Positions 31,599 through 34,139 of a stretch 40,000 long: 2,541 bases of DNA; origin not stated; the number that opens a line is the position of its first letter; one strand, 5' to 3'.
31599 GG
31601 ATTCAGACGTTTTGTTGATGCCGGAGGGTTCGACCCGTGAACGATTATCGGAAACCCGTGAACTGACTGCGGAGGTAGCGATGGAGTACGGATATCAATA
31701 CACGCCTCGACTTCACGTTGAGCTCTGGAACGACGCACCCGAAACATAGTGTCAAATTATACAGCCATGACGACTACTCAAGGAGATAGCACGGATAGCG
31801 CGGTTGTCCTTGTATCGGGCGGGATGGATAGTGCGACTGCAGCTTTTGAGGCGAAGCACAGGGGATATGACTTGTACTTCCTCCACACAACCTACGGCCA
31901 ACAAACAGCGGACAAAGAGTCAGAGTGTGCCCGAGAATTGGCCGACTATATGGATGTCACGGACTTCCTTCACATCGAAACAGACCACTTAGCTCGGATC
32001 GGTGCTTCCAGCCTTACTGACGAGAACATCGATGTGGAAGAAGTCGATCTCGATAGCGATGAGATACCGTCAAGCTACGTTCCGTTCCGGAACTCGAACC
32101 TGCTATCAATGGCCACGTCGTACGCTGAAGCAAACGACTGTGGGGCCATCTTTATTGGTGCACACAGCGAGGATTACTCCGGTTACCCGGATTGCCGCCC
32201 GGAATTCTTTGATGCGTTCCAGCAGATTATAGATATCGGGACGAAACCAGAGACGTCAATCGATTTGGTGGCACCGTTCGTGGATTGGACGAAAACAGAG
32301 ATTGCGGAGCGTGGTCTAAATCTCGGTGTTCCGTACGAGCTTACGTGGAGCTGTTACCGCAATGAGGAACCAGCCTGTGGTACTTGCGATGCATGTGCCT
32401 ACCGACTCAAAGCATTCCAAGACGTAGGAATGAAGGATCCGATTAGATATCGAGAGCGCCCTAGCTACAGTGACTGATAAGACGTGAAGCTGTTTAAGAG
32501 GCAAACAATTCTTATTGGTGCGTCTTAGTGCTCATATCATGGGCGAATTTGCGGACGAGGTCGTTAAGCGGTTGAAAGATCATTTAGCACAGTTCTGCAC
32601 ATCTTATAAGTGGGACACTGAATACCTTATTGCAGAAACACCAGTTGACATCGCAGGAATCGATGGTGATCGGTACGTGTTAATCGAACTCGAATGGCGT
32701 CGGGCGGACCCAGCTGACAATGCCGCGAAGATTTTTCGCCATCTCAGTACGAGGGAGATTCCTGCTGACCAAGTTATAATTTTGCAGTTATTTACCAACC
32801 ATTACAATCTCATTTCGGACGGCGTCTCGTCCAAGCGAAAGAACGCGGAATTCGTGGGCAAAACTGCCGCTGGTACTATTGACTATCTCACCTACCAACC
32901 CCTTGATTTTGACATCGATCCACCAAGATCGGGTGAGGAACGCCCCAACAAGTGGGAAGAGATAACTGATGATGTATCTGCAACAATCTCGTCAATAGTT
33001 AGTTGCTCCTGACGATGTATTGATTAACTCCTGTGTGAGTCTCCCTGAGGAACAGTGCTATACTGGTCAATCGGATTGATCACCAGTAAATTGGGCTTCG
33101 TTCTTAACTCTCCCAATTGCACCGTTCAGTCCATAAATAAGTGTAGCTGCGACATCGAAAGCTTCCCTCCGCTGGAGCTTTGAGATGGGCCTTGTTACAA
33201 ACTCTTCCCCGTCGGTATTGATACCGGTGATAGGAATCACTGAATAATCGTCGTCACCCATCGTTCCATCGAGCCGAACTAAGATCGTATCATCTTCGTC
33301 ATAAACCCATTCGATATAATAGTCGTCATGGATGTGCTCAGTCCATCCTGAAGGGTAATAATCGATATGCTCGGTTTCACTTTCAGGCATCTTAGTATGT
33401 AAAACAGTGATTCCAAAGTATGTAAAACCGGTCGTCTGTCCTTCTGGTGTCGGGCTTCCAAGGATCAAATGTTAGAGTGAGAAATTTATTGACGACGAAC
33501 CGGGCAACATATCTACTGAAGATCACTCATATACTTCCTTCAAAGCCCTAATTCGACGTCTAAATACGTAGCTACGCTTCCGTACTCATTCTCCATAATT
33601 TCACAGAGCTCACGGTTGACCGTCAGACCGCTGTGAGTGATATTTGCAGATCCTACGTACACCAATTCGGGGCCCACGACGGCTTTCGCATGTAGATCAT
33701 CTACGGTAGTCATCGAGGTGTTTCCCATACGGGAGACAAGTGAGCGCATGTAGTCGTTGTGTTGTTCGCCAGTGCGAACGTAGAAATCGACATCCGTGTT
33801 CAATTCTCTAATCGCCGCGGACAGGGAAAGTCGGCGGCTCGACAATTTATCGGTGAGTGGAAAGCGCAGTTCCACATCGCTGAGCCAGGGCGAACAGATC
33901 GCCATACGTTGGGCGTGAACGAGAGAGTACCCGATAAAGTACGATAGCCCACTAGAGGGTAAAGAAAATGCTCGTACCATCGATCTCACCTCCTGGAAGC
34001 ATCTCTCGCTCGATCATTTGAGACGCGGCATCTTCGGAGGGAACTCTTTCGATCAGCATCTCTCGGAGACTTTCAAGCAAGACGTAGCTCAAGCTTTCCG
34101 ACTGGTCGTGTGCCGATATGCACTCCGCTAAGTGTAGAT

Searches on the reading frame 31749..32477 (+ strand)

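Call 5: search_protein_families(library=pfam, proteins=[window:31749-32477:+], max_evalue=0.01)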
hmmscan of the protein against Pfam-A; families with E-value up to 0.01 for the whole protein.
window:31749-32477:+ (242 aa): 3 families
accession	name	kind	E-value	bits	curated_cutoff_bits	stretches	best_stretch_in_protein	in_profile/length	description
PF06508.19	QueC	-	1.5e-73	247.2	22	1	18-226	2-209/210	Queuosine biosynthesis protein QueC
PF02568.20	ThiI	-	4.7e-06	26.8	20.5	1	16-137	4-115/197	Thiamine biosynthesis protein (ThiI)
PF03054.22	tRNA_Me_trans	-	0.0001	22.5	20.6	1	19-80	4-69/202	tRNA methyl transferase HUP domain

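Call 8: search_protein_families(library=ncbifam, proteins=[window:31749-32477:+], max_evalue=0.01)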
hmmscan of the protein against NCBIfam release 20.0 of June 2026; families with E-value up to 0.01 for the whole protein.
window:31749-32477:+ (242 aa): 8 families
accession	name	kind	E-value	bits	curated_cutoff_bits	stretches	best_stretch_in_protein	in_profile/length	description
TIGR00364.1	TIGR00364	equivalog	7.9e-56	188.8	150.3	1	18-219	1-201/201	7-cyano-7-deazaguanine synthase QueC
NF008317.0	PRK11106.1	equivalog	9.1e-32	110.3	378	1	17-225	3-212/231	7-cyano-7-deazaguanine synthase QueC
NF041925.1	QatC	equivalog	8.1e-07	28.3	280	1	13-76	98-161/398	Qat anti-phage system QueC-like protein QatC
TIGR00342.1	TIGR00342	equivalog_domain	5.9e-06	25.6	264.5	1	14-71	171-227/373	tRNA uracil 4-sulfurtransferase ThiI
NF001138.1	PRK00143.1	equivalog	9.7e-06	24.7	284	1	19-79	3-64/345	tRNA 2-thiouridine(34) synthase MnmA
NF049949.1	tRNAsynTtuAPyrococ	equivalog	0.00012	21.3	450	1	16-71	48-104/292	tRNA-5-methyluridine(54) 2-sulfurtransferase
TIGR00420.1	trmU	equivalog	0.00091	18.2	236.95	1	18-79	3-67/351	tRNA 2-thiouridine(34) synthase MnmA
NF006222.0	PRK08349.1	subfamily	0.0027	17.6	251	1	18-68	3-53/198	hypothetical protein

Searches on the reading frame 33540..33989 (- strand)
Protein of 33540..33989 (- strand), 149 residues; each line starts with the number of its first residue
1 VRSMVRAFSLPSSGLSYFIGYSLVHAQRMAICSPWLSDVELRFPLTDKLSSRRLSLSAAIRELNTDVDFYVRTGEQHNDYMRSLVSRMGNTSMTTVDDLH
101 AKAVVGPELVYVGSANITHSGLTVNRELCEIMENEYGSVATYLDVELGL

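Call 35: search_protein_families(library=pfam, proteins=[window:33540-33989:-], max_evalue=0.01)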
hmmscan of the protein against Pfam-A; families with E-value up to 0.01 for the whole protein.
window:33540-33989:- (149 aa): 1 family
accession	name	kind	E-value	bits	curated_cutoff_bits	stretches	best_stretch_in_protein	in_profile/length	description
PF13091.12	PLDc_2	-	9.7e-06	25.9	27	1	77-139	57-120/132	PLD-like domain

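Call 52: search_protein_families(library=padloc, proteins=[window:33540-33989:-], max_evalue=0.001)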
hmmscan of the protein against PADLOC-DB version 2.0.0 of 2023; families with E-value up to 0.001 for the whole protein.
window:33540-33989:- (149 aa): 6 families
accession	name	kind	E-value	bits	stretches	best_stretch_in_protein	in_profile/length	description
PDLC02901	DpdK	-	8.7e-12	43.1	1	19-135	26-155/173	DpdK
PDLC03829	ZacB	-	3.3e-07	27.6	1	25-128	226-330/586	-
PDLC02614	DrmC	-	3.4e-07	28.2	1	93-134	93-137/153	DrmC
PDLC02597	DrmC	-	0.00011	20.2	1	96-145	182-230/242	DrmC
PDLC02902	DpdK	-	0.00026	19.3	1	66-128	48-112/137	DpdK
PDLC02604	DrmC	-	0.00098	17.6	0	90-135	23-69/92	DrmC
